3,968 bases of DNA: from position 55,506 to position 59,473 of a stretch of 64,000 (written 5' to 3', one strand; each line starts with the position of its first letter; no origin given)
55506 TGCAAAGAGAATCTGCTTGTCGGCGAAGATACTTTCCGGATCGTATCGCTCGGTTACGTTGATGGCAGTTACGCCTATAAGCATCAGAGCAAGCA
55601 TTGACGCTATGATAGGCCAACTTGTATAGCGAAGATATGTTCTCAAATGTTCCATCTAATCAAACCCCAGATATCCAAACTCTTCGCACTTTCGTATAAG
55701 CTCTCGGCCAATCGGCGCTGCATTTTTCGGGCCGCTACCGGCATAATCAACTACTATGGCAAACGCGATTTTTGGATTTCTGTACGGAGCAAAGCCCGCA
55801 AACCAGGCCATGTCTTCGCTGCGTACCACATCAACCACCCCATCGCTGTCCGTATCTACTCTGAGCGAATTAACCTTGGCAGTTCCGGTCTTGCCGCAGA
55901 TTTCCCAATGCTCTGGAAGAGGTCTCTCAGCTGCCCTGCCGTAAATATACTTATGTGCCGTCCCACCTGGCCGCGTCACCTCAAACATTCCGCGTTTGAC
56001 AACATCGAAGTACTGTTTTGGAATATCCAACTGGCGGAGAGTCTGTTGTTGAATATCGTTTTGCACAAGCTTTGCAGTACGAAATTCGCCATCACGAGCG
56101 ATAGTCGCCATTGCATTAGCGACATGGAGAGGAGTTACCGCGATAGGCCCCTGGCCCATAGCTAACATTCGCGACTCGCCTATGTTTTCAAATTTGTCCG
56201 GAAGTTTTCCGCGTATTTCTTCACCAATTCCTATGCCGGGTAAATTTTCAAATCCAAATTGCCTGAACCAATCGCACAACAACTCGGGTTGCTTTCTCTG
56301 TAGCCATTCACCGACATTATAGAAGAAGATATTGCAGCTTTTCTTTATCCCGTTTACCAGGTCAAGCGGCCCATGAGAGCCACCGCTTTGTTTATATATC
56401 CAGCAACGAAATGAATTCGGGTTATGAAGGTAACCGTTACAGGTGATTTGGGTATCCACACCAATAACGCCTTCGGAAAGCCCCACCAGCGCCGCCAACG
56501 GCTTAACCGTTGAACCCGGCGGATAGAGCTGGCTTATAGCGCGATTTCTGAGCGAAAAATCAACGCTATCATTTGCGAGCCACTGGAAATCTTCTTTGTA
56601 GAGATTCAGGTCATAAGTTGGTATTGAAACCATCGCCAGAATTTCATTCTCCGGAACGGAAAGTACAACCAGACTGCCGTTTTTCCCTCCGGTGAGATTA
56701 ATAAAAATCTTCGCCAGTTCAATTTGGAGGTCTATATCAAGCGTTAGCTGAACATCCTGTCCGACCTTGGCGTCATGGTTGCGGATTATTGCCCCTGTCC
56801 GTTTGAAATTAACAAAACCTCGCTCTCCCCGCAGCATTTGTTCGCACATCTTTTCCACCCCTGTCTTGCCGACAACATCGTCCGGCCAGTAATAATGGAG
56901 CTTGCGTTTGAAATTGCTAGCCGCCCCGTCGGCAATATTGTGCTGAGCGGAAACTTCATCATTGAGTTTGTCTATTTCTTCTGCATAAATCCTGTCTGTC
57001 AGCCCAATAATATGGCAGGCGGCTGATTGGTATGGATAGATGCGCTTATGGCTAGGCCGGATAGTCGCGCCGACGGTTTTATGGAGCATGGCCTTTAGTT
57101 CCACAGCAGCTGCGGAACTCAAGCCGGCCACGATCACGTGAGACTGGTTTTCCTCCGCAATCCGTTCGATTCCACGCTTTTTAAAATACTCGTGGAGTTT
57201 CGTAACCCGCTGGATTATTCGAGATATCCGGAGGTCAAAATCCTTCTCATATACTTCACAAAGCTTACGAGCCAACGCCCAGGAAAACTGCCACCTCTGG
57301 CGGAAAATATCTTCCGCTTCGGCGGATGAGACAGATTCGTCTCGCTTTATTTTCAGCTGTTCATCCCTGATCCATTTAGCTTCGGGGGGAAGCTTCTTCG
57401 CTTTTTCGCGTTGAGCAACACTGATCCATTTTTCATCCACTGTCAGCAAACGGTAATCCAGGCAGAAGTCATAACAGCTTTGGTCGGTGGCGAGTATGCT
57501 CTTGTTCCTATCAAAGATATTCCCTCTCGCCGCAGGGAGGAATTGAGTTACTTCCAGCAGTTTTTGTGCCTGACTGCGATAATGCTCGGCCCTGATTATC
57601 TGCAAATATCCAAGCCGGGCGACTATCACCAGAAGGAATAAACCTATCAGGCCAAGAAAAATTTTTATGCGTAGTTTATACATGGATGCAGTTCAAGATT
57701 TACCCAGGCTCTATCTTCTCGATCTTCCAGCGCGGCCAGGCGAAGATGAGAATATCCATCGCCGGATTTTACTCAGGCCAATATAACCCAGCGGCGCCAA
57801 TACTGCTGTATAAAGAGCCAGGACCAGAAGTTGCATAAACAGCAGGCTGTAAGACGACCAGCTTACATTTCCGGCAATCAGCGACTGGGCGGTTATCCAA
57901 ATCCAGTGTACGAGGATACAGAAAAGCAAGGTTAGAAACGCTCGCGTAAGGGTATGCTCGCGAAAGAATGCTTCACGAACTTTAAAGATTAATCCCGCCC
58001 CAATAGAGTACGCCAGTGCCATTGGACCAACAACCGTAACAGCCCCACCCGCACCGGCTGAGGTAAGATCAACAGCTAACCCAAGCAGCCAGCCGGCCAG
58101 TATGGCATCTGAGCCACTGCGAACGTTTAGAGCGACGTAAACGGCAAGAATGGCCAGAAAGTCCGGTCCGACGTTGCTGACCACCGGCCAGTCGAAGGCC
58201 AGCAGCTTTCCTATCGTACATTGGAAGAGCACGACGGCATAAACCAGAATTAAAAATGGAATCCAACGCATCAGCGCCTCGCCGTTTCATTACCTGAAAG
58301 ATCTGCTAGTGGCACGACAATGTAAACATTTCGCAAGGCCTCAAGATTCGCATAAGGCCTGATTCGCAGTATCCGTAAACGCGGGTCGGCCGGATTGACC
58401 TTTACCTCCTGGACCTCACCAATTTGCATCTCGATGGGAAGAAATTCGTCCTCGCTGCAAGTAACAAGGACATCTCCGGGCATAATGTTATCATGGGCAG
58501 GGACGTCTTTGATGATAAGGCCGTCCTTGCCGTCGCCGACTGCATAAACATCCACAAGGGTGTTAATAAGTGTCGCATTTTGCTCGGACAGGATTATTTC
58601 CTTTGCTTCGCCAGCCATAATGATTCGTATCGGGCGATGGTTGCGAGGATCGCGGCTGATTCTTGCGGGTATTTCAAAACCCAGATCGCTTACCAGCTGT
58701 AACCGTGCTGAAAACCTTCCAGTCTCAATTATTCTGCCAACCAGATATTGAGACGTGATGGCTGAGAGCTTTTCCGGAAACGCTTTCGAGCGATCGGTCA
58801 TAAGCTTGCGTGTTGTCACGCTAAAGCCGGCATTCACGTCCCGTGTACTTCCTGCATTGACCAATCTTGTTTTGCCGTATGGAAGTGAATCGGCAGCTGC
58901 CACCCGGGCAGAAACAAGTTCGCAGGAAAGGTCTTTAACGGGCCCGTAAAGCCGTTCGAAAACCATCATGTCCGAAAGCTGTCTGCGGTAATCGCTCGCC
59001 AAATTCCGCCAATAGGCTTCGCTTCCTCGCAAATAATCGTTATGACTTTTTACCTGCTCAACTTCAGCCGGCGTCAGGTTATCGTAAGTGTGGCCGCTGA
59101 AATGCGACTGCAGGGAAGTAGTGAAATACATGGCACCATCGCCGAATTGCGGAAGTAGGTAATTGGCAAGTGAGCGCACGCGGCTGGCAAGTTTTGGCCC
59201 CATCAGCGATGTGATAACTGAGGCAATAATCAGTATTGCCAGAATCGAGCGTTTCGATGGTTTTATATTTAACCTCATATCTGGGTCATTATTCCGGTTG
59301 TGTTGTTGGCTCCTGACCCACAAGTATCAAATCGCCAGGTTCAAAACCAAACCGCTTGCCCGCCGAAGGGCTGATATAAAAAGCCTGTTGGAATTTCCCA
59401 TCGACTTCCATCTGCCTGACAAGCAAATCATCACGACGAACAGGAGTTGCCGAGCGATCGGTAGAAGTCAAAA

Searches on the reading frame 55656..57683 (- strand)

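Call 51: search_protein_families(library=pfam, proteins=[window:55656-57683:-], max_evalue=0.000001)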
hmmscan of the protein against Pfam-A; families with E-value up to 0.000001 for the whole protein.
window:55656-57683:- (675 aa): 2 families
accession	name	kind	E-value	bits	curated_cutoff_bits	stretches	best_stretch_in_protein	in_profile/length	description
PF00905.27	Transpeptidase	-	2.2e-59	201.6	22.1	1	336-663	1-298/299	Penicillin binding protein transpeptidase domain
PF03717.20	PBP_dimer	-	2.9e-24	86.9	24.4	1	50-302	3-178/180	Penicillin-binding Protein dimerisation domain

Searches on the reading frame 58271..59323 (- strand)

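Call 51: search_protein_families(library=pfam, proteins=[window:58271-59323:-], max_evalue=0.000001)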
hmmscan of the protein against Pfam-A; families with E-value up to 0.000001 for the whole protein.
window:58271-59323:- (350 aa): 1 family
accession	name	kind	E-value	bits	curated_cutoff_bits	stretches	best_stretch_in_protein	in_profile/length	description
PF04085.20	MreC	-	3.1e-17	63.2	28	1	187-336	28-146/147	Rod shape-determining protein MreC, barrel core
